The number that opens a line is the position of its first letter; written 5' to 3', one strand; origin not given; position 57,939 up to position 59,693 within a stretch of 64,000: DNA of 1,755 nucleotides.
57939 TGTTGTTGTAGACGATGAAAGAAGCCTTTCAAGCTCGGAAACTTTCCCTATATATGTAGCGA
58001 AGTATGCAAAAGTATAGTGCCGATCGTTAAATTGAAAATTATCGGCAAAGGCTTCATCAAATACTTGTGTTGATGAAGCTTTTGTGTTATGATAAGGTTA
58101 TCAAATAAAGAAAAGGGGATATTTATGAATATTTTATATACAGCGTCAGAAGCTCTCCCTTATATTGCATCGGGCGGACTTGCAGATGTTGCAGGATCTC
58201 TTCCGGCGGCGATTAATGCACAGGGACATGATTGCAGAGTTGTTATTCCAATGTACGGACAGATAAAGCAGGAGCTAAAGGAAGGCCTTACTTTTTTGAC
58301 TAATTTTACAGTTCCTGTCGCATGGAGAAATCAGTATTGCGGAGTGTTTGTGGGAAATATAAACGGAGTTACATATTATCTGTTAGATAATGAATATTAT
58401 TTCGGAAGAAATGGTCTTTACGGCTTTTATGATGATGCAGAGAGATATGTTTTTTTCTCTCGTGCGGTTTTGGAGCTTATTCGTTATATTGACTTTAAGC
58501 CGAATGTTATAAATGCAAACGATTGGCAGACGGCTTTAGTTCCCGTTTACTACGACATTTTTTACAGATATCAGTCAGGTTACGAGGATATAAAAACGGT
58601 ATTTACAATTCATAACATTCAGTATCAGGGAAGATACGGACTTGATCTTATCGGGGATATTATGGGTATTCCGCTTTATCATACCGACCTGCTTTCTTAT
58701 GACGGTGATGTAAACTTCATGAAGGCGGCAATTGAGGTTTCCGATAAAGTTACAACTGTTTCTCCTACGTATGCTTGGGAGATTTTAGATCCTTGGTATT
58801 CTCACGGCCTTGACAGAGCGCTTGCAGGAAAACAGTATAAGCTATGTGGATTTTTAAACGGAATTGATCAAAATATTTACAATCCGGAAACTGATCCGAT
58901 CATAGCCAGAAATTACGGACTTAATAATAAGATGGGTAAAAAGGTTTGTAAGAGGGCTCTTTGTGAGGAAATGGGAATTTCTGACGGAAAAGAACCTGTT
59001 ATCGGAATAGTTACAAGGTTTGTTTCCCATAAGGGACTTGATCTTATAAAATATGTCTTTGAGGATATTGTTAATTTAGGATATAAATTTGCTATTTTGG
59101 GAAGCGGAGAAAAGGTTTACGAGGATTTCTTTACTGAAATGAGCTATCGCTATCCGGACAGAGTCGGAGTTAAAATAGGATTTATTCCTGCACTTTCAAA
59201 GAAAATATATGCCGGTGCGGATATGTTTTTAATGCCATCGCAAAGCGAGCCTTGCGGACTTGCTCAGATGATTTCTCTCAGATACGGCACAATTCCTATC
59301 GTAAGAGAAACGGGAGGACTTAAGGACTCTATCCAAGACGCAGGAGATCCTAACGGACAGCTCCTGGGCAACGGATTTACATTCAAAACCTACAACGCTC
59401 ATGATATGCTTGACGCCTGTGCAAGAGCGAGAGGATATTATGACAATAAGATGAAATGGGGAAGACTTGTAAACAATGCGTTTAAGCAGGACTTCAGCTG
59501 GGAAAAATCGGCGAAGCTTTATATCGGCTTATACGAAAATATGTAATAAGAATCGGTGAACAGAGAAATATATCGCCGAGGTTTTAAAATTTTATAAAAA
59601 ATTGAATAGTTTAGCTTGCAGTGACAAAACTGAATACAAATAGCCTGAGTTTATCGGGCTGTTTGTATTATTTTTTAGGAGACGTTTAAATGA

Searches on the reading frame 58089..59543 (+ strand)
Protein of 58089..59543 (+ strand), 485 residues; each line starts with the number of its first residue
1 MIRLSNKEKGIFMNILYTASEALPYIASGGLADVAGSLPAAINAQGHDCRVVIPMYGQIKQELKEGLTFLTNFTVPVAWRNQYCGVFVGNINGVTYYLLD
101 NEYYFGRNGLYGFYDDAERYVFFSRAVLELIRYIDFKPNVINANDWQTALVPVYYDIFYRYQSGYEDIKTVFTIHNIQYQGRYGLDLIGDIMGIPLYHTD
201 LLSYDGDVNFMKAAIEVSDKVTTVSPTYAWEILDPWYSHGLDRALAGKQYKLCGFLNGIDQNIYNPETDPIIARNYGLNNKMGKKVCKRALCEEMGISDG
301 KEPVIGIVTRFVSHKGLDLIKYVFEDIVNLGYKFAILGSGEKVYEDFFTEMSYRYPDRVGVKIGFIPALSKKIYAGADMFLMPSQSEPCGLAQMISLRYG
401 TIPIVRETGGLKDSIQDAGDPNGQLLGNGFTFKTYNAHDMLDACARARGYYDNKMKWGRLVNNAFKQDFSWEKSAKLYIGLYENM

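Call 36: search_protein_families(library=pfam, proteins=[window:58089-59543:+], max_evalue=0.00001)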
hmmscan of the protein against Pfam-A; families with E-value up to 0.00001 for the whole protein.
window:58089-59543:+ (485 aa): 3 families
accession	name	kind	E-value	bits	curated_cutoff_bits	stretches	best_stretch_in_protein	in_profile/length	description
PF08323.17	Glyco_transf_5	-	1.2e-79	267.8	22.7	1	14-245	1-237/239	Starch synthase catalytic domain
PF00534.26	Glycos_transf_1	-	7.1e-14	52.2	26.4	1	299-445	12-153/172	Glycosyl transferases group 1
PF13692.12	Glyco_trans_1_4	-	9.9e-09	36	27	1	302-446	1-138/142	Glycosyl transferases group 1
